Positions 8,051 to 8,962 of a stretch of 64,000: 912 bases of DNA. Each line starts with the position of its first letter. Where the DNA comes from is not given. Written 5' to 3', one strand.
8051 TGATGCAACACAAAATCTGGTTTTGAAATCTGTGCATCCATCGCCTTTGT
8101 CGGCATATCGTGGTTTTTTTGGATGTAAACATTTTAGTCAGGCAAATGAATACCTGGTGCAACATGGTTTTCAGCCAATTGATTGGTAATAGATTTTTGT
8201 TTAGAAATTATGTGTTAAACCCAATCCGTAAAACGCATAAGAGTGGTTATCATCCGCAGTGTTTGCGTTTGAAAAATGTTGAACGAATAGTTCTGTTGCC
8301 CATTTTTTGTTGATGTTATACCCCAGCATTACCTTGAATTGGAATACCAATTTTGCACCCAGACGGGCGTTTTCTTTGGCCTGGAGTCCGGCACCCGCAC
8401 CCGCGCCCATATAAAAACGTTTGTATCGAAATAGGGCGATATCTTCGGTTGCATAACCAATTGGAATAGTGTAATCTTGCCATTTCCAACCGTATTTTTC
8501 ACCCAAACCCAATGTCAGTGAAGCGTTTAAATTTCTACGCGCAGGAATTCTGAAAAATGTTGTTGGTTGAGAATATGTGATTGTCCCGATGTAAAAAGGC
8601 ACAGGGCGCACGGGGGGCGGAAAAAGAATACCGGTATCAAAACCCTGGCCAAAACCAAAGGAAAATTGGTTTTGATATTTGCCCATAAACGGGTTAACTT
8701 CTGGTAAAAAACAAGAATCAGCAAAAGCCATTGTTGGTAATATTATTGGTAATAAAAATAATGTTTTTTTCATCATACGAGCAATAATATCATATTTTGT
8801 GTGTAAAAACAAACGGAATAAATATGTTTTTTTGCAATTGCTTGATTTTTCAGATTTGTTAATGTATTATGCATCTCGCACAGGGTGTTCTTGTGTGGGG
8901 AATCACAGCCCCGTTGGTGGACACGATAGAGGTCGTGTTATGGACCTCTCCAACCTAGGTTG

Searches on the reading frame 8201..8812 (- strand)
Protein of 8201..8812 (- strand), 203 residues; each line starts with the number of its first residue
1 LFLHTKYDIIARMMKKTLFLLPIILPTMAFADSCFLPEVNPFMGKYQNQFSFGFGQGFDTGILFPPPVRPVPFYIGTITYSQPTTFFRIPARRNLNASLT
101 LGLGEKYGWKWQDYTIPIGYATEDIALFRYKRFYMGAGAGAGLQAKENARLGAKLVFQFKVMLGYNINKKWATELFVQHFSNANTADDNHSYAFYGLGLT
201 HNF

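Call 30: search_protein_families(library=pfam, proteins=[window:8201-8812:-], max_evalue=0.0001)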
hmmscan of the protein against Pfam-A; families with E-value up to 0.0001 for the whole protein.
window:8201-8812:- (203 aa): 1 family
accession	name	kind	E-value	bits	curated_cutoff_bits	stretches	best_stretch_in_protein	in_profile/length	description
PF09411.16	PagL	-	2.7e-10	40.9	23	1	128-201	56-135/136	Lipid A 3-O-deacylase (PagL)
